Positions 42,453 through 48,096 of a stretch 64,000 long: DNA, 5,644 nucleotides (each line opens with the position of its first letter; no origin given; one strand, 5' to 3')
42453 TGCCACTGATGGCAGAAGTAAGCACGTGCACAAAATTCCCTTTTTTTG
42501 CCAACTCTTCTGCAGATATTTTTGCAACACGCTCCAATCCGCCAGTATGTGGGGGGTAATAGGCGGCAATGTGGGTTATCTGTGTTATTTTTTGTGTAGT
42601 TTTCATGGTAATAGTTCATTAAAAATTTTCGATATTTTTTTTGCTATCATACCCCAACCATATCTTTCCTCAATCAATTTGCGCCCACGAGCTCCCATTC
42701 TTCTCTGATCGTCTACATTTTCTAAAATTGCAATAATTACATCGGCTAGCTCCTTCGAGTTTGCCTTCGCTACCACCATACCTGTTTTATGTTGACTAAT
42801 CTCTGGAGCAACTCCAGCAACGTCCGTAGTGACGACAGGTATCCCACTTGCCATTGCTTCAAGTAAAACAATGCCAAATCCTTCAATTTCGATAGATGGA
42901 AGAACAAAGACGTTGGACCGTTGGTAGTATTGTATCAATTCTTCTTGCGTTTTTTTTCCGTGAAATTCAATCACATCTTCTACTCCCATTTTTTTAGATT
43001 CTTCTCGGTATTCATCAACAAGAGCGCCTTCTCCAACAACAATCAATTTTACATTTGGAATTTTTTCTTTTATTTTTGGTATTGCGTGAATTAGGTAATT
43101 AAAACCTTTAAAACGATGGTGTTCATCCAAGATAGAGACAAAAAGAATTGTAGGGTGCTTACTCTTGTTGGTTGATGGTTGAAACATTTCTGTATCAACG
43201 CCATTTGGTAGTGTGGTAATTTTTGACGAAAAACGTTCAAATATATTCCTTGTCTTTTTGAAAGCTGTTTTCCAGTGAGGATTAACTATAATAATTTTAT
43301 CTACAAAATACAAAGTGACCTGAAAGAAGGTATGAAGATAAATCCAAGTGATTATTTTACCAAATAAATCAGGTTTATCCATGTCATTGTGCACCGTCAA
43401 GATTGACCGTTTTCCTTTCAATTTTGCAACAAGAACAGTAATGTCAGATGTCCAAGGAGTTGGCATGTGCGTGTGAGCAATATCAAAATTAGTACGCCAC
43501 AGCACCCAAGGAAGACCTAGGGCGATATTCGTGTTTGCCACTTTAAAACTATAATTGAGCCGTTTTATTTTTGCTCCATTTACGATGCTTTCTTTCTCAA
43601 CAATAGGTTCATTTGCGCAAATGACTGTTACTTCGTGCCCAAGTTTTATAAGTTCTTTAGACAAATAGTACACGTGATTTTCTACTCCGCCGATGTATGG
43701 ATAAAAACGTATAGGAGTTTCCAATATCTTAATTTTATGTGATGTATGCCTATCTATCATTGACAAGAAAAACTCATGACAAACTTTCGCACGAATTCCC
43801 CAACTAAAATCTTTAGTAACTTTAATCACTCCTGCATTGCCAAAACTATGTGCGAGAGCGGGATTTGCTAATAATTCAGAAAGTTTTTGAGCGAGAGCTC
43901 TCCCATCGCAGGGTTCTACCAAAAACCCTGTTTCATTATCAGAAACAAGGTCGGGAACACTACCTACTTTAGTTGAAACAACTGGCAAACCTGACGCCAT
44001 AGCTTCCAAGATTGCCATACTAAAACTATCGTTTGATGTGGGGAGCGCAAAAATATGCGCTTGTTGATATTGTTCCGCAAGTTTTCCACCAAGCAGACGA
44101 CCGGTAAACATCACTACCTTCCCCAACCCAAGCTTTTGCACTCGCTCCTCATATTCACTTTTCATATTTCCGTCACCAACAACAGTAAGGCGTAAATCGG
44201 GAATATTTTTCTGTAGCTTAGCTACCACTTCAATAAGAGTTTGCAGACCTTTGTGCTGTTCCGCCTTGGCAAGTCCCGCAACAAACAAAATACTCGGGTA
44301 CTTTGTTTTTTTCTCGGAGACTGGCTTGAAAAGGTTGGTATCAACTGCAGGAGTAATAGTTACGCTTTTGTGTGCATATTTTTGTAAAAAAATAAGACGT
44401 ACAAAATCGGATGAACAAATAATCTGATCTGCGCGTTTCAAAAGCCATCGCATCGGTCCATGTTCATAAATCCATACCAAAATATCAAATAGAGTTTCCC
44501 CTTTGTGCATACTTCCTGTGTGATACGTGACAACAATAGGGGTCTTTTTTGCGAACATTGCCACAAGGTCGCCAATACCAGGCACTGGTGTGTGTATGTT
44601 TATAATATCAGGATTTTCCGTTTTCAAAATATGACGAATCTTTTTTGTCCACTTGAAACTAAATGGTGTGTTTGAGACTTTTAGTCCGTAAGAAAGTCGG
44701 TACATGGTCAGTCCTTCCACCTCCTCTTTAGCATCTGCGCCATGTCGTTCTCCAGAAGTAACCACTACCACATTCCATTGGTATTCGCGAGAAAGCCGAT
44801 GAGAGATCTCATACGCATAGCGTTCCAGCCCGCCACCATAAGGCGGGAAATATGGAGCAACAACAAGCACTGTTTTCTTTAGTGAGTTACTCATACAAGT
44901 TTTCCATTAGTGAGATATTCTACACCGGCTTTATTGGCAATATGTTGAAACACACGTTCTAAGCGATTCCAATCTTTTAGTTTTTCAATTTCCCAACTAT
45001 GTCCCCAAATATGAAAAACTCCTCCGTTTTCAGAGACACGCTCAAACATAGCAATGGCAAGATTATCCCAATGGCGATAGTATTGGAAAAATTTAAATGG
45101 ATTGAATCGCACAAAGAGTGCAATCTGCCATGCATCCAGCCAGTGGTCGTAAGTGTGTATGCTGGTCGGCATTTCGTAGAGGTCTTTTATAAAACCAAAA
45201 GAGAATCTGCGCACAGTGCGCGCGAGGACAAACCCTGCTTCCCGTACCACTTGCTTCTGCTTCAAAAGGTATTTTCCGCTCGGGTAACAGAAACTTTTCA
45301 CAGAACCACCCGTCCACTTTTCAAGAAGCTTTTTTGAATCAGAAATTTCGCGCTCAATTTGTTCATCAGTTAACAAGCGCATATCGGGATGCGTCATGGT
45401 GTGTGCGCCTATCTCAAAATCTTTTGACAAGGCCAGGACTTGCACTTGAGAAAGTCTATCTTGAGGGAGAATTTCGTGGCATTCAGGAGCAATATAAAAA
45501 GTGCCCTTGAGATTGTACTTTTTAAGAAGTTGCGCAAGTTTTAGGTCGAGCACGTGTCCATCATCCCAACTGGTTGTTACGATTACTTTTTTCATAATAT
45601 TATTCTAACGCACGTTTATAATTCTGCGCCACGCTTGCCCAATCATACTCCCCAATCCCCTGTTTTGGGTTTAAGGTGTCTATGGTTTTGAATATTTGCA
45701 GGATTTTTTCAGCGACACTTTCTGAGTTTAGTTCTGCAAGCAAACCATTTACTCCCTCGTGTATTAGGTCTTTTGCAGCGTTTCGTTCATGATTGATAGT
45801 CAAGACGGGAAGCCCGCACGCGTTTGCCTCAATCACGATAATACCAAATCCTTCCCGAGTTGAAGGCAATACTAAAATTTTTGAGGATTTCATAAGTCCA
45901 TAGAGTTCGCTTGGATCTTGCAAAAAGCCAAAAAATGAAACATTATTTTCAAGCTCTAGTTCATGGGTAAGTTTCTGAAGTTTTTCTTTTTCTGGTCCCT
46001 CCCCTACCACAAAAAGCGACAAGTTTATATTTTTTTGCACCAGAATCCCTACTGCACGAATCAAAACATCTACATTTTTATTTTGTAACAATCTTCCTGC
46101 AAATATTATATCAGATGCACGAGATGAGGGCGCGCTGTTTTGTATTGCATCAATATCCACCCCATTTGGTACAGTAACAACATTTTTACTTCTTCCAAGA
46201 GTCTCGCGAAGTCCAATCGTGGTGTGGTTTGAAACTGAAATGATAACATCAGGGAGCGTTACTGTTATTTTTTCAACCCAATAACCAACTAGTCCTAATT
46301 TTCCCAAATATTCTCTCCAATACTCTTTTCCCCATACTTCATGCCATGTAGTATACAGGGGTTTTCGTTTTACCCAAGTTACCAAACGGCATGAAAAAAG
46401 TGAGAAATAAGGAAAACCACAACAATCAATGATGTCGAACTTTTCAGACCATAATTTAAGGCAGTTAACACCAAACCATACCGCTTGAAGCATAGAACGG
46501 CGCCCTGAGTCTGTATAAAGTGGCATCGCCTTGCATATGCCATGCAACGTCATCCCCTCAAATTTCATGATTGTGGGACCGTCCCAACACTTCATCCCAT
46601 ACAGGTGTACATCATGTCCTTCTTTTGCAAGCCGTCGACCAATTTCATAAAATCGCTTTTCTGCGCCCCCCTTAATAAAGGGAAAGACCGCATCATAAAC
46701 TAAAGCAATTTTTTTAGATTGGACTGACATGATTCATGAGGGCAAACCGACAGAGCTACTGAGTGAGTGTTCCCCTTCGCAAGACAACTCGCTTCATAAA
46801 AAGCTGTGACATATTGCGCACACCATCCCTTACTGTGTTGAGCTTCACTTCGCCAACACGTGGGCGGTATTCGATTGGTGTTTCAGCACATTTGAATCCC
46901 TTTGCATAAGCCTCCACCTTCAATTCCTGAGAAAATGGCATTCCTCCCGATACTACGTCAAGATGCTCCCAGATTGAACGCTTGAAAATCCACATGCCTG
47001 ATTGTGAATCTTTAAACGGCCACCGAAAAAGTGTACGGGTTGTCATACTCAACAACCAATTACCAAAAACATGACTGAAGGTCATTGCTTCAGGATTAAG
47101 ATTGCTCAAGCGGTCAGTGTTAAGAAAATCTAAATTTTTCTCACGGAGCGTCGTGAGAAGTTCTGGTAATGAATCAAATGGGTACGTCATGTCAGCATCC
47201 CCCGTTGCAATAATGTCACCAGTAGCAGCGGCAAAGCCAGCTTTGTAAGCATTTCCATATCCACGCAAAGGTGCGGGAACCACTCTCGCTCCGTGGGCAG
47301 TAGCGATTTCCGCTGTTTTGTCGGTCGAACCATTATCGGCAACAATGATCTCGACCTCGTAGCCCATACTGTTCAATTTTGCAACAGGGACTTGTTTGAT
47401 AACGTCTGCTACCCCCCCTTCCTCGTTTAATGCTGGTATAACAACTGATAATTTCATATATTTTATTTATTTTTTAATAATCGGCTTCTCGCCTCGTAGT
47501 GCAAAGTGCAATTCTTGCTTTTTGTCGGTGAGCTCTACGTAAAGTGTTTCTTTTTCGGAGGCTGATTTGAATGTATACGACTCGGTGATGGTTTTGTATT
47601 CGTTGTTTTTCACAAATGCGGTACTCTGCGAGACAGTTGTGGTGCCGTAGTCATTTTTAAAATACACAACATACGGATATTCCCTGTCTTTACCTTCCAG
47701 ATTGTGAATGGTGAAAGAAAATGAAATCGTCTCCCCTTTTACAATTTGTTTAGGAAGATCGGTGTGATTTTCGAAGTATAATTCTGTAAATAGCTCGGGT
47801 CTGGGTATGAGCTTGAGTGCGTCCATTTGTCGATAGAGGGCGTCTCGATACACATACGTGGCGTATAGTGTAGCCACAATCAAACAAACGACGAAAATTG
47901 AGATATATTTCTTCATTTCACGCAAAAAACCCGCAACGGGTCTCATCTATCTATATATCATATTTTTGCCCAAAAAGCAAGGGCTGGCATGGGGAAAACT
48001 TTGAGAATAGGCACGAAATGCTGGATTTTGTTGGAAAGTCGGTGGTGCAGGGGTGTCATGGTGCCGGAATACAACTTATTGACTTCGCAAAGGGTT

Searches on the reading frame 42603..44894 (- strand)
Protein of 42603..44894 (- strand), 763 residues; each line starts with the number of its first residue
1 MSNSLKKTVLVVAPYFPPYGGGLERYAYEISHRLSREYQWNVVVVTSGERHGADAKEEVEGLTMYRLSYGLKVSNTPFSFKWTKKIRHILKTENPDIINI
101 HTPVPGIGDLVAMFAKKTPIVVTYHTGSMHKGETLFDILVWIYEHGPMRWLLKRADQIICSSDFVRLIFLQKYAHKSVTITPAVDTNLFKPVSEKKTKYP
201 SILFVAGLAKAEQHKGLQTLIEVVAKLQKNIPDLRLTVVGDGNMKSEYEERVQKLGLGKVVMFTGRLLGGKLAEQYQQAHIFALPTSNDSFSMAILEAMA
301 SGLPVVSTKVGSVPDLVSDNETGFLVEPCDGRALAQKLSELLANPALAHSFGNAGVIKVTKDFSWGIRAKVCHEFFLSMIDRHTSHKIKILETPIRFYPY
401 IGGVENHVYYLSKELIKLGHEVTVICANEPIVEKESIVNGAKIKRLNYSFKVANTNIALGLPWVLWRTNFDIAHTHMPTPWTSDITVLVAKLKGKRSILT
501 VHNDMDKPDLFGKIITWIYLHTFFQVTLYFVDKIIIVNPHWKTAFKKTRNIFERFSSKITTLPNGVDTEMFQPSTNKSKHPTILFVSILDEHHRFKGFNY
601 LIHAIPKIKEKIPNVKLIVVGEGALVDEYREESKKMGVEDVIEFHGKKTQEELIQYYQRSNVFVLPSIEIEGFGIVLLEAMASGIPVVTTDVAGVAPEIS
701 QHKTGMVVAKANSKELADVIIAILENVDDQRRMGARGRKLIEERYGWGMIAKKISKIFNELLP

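Call 82: search_protein_families(library=pfam, proteins=[window:42603-44894:-], max_evalue=0.00001)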
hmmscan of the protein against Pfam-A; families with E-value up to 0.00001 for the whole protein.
window:42603-44894:- (763 aa): 7 families
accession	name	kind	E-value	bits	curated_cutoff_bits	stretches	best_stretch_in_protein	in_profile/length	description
PF00534.26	Glycos_transf_1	-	1.7e-84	282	26.4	2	568-739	3-171/172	Glycosyl transferases group 1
PF13692.12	Glyco_trans_1_4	-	9.8e-75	250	27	2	581-726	2-142/142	Glycosyl transferases group 1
PF13439.12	Glyco_transf_4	-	1.7e-47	162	28.5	2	401-569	1-169/170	Glycosyltransferase Family 4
PF13579.12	Glyco_trans_4_4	-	3.4e-23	83.2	29.7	2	21-173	1-146/158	Glycosyl transferase 4-like domain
PF20706.3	GT4-conflict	-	1e-22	81.1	26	1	557-753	172-384/385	Family 4 Glycosyltransferase in conflict systems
PF13524.12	Glyco_trans_1_2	-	1.8e-20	73.8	25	2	224-370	6-140/144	Glycosyl transferase-like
PF13477.12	Glyco_trans_4_2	-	1.5e-18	67.7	23.4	1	39-162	24-139/139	Glycosyl transferase 4-like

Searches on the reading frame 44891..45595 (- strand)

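Call 82: search_protein_families(library=pfam, proteins=[window:44891-45595:-], max_evalue=0.00001)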
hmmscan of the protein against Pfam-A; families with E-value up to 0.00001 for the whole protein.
window:44891-45595:- (234 aa): 1 family
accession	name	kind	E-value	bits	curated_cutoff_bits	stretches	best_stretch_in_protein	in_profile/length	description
PF01522.26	Polysacc_deac_1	-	2.8e-20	73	23.1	1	5-123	8-122/124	Polysaccharide deacetylase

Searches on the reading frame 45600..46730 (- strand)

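Call 82: search_protein_families(library=pfam, proteins=[window:45600-46730:-], max_evalue=0.00001)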
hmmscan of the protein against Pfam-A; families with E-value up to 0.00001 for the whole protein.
window:45600-46730:- (376 aa): 5 families
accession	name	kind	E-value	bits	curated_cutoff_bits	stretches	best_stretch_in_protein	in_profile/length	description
PF00534.26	Glycos_transf_1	-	1e-37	129.8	26.4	1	203-348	13-157/172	Glycosyl transferases group 1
PF13692.12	Glyco_trans_1_4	-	2.9e-32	112.3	27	1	207-347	3-140/142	Glycosyl transferases group 1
PF13439.12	Glyco_transf_4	-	1.1e-19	71.5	28.5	1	21-194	2-169/170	Glycosyltransferase Family 4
PF20706.3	GT4-conflict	-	1.5e-15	57.6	26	1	181-311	171-310/385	Family 4 Glycosyltransferase in conflict systems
PF13579.12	Glyco_trans_4_4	-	9.5e-10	39.5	29.7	1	21-190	1-158/158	Glycosyl transferase 4-like domain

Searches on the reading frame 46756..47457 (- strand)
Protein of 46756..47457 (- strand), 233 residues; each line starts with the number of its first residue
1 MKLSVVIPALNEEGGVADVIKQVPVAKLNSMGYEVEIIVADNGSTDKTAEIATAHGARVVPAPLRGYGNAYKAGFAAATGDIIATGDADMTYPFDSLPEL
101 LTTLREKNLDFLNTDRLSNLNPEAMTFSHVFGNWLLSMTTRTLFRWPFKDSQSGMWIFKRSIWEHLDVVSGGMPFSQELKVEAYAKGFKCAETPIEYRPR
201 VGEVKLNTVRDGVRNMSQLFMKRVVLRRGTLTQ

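Call 51: search_protein_families(library=pfam, proteins=[window:46756-47457:-], max_evalue=0.1)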
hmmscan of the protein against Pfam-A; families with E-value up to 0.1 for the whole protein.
window:46756-47457:- (233 aa): 3 families
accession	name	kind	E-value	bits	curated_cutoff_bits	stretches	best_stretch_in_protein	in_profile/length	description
PF00535.33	Glycos_transf_2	-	2.7e-23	83.1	23.3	1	4-162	1-163/168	Glycosyl transferase family 2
PF13641.12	Glyco_tranf_2_3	-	1.6e-06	28.8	27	1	3-137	3-146/230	Glycosyltransferase like family 2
PF10111.15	Glyco_tranf_2_2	-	0.0028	17.6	27.3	1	4-109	1-111/276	Glycosyltransferase like family 2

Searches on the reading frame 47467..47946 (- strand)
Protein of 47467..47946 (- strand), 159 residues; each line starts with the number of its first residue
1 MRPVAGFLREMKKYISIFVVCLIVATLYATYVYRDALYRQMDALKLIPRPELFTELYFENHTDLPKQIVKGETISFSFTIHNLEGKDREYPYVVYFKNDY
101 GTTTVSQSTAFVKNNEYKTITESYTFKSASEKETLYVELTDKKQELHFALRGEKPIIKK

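Call 51: search_protein_families(library=pfam, proteins=[window:47467-47946:-], max_evalue=0.1)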
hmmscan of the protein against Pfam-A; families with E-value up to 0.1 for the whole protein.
window:47467-47946:- (159 aa): 4 families
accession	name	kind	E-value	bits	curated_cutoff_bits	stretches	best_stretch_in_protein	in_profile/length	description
PF07760.16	DUF1616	-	2.9e-06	27.1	31.6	1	14-135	153-278/307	Protein of unknown function (DUF1616)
PF02018.23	CBM_4_9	-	0.0022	18.8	25.9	1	65-140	56-132/136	Carbohydrate binding domain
PF12988.13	TraQ_transposon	-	0.016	15.6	27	1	63-143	36-120/133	TraQ conjugal transfer protein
PF16132.11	DUF4843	-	0.061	13.3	34.5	1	98-147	50-99/163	Domain of unknown function (DUF4843)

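Call 72: search_protein_families(library=ncbifam, proteins=[window:47467-47946:-], max_evalue=1)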
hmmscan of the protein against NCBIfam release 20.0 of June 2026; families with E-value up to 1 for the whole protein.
window:47467-47946:- (159 aa): 0 families

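Call 91: search_protein_families(library=padloc, proteins=[window:47467-47946:-], max_evalue=0.1)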
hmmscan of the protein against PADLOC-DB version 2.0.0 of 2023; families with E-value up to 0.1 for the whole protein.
window:47467-47946:- (159 aa): 0 families
